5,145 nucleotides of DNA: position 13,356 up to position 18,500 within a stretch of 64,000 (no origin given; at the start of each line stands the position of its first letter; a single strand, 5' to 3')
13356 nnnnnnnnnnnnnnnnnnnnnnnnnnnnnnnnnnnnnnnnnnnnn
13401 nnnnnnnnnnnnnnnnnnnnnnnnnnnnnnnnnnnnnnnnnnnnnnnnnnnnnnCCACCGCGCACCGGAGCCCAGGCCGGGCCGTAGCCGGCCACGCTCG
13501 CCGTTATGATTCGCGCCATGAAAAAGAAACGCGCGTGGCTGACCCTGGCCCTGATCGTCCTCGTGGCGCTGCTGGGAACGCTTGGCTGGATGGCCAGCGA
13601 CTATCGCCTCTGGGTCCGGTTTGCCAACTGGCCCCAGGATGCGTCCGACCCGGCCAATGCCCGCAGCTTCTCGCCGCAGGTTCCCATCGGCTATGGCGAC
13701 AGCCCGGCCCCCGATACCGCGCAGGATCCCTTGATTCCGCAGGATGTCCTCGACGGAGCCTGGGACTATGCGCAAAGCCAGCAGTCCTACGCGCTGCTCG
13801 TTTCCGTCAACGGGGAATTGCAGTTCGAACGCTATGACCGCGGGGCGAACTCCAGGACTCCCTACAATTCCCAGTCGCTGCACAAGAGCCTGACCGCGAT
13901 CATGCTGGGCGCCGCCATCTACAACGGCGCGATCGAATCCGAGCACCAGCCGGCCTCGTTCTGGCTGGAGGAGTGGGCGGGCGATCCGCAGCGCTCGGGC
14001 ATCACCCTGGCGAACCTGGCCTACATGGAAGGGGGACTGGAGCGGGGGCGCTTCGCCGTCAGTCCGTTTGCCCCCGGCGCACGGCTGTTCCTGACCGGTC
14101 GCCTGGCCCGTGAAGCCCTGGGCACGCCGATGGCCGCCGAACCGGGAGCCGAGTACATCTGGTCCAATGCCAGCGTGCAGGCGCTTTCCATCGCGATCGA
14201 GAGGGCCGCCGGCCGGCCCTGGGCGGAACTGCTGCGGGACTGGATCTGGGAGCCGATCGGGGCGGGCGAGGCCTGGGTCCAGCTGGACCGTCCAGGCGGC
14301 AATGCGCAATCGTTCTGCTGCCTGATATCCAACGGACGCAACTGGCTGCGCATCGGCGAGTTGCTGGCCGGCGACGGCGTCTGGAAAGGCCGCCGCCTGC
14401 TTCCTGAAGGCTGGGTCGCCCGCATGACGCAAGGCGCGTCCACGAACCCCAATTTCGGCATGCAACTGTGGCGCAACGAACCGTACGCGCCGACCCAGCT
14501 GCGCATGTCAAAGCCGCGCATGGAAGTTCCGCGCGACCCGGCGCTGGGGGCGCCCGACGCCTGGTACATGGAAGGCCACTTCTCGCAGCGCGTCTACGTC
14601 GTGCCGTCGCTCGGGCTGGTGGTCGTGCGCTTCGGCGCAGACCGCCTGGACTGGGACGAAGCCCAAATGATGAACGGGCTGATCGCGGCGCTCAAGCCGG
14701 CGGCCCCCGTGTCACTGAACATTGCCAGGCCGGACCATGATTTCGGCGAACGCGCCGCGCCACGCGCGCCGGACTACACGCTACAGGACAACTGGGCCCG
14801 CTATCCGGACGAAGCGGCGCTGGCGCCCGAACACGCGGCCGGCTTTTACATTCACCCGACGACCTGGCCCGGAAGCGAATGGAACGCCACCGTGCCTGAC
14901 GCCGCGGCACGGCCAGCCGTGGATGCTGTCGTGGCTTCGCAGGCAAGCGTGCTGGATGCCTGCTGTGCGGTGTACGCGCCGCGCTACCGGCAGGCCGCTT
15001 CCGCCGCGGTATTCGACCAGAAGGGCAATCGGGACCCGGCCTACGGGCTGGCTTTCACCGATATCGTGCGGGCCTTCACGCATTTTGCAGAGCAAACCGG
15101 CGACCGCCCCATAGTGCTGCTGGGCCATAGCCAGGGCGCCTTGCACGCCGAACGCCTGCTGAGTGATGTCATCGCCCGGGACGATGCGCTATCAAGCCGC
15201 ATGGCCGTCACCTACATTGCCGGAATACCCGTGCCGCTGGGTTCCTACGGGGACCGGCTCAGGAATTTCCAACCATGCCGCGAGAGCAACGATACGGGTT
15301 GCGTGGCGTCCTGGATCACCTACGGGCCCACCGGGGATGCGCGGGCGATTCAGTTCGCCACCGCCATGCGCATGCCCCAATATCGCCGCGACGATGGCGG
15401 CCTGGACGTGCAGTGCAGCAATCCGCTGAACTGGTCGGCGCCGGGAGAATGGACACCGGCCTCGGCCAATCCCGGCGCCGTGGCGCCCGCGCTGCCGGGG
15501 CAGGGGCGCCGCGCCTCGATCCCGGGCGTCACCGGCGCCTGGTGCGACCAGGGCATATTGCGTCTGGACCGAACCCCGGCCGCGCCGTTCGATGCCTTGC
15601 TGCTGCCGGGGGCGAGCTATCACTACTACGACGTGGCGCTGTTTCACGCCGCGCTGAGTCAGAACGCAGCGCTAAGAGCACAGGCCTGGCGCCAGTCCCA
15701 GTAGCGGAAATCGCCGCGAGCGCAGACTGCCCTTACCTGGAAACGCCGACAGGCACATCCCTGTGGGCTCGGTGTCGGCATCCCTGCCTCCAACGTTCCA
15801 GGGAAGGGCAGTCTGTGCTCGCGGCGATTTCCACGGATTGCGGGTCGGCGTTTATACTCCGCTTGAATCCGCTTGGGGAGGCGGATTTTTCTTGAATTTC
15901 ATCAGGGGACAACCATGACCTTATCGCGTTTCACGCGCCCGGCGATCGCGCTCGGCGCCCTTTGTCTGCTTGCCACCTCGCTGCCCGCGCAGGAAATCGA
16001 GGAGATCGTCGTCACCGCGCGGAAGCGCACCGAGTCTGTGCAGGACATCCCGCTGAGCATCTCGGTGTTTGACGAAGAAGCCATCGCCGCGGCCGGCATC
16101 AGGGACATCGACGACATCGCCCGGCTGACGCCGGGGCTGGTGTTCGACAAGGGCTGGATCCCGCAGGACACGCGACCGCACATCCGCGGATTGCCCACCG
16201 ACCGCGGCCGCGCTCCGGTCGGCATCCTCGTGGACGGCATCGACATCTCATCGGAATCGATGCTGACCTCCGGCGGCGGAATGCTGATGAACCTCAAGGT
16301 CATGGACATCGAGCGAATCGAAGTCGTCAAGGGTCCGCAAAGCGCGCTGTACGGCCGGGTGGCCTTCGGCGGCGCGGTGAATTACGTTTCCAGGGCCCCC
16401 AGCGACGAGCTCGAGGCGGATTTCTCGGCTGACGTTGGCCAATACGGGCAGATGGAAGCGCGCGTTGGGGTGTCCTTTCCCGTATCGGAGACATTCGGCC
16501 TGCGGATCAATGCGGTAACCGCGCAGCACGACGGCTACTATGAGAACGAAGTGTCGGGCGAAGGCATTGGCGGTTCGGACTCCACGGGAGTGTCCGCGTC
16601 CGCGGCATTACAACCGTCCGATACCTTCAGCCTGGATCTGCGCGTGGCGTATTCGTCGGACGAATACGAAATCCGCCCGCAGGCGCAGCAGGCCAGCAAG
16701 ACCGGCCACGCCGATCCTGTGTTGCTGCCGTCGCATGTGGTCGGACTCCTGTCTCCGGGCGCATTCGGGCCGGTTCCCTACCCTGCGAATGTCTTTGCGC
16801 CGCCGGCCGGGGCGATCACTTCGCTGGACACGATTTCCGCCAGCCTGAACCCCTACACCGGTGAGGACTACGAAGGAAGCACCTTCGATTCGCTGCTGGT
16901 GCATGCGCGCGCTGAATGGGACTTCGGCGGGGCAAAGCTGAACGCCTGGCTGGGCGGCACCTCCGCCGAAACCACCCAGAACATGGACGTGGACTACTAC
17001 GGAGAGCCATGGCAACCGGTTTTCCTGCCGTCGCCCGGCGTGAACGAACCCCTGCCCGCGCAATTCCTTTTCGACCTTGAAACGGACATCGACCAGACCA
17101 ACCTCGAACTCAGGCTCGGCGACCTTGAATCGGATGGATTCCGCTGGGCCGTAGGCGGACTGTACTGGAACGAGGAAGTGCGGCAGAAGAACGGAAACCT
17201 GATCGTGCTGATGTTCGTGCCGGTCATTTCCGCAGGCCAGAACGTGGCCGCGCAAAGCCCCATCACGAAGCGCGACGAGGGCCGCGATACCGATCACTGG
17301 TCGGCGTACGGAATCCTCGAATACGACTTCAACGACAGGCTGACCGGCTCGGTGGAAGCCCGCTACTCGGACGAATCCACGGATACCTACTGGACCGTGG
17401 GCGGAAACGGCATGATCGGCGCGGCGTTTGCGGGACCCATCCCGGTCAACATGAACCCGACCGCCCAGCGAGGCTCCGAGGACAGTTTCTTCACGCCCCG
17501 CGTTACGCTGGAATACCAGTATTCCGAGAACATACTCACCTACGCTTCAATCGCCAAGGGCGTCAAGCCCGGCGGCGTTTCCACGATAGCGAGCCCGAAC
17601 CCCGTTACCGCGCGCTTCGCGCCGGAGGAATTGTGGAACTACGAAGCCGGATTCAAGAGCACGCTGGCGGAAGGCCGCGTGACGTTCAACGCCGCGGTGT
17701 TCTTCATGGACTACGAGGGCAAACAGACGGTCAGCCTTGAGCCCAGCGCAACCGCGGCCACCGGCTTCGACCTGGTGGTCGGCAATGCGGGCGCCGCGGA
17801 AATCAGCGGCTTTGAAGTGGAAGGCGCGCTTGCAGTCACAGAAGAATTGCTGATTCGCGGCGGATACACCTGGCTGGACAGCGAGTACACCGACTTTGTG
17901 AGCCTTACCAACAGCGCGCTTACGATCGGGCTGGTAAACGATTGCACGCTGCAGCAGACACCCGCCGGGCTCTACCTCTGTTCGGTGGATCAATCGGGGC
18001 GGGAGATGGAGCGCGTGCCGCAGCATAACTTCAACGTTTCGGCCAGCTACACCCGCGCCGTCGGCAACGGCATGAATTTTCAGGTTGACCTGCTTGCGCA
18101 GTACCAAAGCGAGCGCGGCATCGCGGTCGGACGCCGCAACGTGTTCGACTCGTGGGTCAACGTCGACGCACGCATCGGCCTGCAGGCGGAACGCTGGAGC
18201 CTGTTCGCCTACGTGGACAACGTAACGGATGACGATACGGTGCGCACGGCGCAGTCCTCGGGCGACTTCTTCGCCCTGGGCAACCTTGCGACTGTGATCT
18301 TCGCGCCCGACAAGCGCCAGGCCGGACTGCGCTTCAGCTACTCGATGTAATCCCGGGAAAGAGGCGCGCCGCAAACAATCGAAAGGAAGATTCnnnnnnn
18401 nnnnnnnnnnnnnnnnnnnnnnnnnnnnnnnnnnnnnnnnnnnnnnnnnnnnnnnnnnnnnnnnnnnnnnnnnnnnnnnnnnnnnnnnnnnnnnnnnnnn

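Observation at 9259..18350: Second locus of the same type: paralogue A with cyclodeaminase and racemase-like enzymes, divergent from a flavoprotein, a hydrolase fusion and TBDR1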

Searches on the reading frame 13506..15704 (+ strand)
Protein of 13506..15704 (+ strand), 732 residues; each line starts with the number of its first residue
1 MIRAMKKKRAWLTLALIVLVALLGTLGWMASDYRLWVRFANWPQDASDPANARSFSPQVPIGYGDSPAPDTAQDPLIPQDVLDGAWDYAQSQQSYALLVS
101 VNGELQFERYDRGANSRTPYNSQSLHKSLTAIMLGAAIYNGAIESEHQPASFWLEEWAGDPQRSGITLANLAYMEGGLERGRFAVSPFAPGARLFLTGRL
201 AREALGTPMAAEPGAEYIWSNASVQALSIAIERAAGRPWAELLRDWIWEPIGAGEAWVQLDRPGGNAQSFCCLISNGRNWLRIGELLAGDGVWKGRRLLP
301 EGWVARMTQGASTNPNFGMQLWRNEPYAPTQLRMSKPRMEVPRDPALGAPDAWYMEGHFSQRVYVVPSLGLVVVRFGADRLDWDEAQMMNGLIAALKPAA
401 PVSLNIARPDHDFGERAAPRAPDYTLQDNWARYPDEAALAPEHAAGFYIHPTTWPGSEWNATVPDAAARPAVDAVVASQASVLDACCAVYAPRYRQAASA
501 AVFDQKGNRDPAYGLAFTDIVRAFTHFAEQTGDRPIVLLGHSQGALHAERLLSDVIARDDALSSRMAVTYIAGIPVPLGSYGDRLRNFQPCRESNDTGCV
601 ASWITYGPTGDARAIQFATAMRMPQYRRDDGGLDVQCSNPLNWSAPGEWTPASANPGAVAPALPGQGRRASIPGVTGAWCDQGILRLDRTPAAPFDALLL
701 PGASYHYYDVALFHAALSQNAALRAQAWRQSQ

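Call 5: search_protein_families(library=pfam, proteins=[window:13506-15704:+], max_evalue=0.01)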
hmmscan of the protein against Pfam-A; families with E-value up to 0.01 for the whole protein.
window:13506-15704:+ (732 aa): 2 families
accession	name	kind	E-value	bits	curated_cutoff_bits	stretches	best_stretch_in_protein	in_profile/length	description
PF11288.14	DUF3089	-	9.1e-49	166.2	23.4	1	446-644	3-205/207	Protein of unknown function (DUF3089)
PF00144.29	Beta-lactamase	-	1.1e-17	64.6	27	1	93-376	15-307/329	Beta-lactamase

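Call 6: search_protein_families(library=ncbifam, proteins=[window:13506-15704:+], max_evalue=0.01)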
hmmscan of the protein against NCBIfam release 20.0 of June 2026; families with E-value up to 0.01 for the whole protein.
window:13506-15704:+ (732 aa): 3 families
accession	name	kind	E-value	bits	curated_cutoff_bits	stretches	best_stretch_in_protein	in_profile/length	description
NF045925.1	3-sucCA_synth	equivalog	3.3e-07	29.2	800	1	211-325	166-281/498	3-succinylated cholic acid synthase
NF007943.0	PRK10662.1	equivalog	7.2e-05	21.6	266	1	163-253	129-219/380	D-alanyl-D-alanine-carboxypeptidase/endopeptidase AmpH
NF040478.1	blaLAQ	exception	0.0027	16.7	850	1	116-260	75-210/380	LAQ family class C beta-lactamase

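Call 55: search_solved_structures(query=window:13506-15704:+, max_evalue=0.0001)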
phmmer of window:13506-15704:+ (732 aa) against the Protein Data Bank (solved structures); distinct sequences matched with E-value up to 0.0001: 20.
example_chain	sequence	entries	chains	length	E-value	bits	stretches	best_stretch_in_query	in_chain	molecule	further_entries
8rlj_A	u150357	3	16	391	9.6e-18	67.2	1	86-310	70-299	Class C beta-lactamase-related serine hydrolase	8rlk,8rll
4gb7_A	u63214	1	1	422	9.4e-10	40.8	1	93-302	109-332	6-aminohexanoate-dimer hydrolase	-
8dc1_A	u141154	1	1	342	1.5e-08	36.9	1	95-325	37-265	Lsa45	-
1wyb_A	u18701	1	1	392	7.5e-07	31.2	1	96-312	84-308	6-aminohexanoate-dimer hydrolase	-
2zly_A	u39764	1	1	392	7.6e-07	31.2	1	96-312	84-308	6-aminohexanoate-dimer hydrolase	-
1wyc_A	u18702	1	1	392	8.3e-07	31.1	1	96-312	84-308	6-aminohexanoate-dimer hydrolase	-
2zm0_A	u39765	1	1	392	8.3e-07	31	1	96-312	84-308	6-aminohexanoate-dimer hydrolase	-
2e8i_A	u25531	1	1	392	8.7e-07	31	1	96-312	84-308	6-aminohexanoate-dimer hydrolase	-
3vwm_A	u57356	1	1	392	1e-06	30.7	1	96-312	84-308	6-aminohexanoate-dimer hydrolase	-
3vwl_A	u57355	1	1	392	1.2e-06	30.5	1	96-312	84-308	6-aminohexanoate-dimer hydrolase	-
3vwn_X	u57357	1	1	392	1.3e-06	30.4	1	96-312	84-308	6-aminohexanoate-dimer hydrolase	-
2zm8_A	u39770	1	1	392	1.9e-06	29.9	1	96-312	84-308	6-aminohexanoate-dimer hydrolase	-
2dcf_A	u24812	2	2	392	2e-06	29.8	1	96-312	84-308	6-aminohexanoate-dimer hydrolase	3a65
2zma_A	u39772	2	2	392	2.1e-06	29.8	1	96-312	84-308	6-aminohexanoate-dimer hydrolase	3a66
2zm7_A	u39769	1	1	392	2.1e-06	29.7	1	96-312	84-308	6-aminohexanoate-dimer hydrolase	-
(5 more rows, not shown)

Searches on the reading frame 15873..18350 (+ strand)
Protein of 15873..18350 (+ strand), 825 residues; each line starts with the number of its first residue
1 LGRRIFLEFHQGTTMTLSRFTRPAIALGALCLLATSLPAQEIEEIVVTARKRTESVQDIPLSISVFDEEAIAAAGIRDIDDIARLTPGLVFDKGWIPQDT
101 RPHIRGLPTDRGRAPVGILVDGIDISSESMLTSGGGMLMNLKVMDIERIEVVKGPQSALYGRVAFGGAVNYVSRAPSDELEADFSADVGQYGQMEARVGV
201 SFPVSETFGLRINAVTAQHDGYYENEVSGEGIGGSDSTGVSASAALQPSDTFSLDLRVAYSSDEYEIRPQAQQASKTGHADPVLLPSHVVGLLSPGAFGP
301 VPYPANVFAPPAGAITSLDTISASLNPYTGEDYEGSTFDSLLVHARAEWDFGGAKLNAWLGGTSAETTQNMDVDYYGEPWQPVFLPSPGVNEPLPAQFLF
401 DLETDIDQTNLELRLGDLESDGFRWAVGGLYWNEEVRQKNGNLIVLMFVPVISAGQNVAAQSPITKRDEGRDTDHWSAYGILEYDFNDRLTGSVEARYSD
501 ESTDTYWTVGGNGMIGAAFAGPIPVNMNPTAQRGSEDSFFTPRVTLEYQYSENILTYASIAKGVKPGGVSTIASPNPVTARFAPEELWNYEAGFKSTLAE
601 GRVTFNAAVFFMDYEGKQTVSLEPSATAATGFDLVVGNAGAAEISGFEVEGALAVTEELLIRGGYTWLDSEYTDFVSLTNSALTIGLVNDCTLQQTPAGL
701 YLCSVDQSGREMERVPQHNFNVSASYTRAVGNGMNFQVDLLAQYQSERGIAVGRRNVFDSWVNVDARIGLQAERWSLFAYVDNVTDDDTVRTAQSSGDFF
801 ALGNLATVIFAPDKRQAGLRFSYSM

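Call 5: search_protein_families(library=pfam, proteins=[window:15873-18350:+], max_evalue=0.01)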
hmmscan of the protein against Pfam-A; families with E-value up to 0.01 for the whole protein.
window:15873-18350:+ (825 aa): 2 families
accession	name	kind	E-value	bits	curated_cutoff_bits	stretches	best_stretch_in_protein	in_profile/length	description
PF00593.30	TonB_dep_Rec_b-barrel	-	3.1e-35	123.3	27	1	326-784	47-436/436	TonB dependent receptor-like, beta-barrel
PF07715.20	Plug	-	5.4e-20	72.3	23.9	1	56-168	2-107/107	TonB-dependent Receptor Plug Domain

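Call 6: search_protein_families(library=ncbifam, proteins=[window:15873-18350:+], max_evalue=0.01)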
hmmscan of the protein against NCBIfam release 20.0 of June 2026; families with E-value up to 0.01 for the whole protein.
window:15873-18350:+ (825 aa): 29 families (the best 25 are shown)
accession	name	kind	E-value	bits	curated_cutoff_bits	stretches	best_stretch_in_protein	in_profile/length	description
TIGR01783.1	TonB-siderophor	subfamily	2.3e-43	148.8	223.5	3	58-264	1-194/649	TonB-dependent siderophore receptor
TIGR01785.1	TonB-hemin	subfamily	8.2e-25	87.3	316.85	2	43-183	2-138/677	TonB-dependent heme/hemoglobin receptor family protein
TIGR01779.1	TonB-B12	equivalog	1.1e-22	80.4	599.7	1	29-252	15-232/614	TonB-dependent vitamin B12 receptor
NF010010.0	PRK13483.1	equivalog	2.1e-20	72.3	927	1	35-266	26-258/660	ligand-gated channel protein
NF010651.0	PRK14050.1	equivalog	1.4e-18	66.4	884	2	48-194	68-206/730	TonB-dependent siderophore receptor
TIGR01786.1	TonB-hemlactrns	subfamily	2.7e-18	65.7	323.75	1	44-181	2-141/719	TonB-dependent hemoglobin/transferrin/lactoferrin family receptor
NF053590.1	TonB_dep_TOL0244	equivalog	4.1e-17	62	645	2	40-207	8-174/604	TOL_0244 family TonB-dependent receptor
NF010011.0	PRK13484.1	equivalog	4.3e-16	58.3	1197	1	22-177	8-162/682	IreA family TonB-dependent siderophore receptor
NF007465.0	PRK10044.1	equivalog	8.3e-16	57.3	803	2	47-180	67-193/726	ferrichrome porin FhuA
NF007478.2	PRK10064.1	equivalog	8.5e-15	54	745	1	17-188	4-172/663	catecholate siderophore receptor CirA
NF010038.0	PRK13513.1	equivalog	1.1e-14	54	942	1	36-188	29-179/659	ligand-gated channel protein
NF010012.0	PRK13486.1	equivalog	1.9e-13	49.7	924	1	26-187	10-171/696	TonB-dependent receptor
NF007926.1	PRK10641.1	equivalog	4.4e-13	48.6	836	1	29-191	10-169/617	TonB-dependent vitamin B12 receptor BtuB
NF049947.1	TonB_dep_PCPU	exception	1.4e-11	43.3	800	2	140-227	131-221/685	TonB-dependent receptor, PCPU motif-type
NF007349.0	PRK09840.1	equivalog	1.5e-11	43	686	1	142-231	143-232/760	catecholate siderophore receptor Fiu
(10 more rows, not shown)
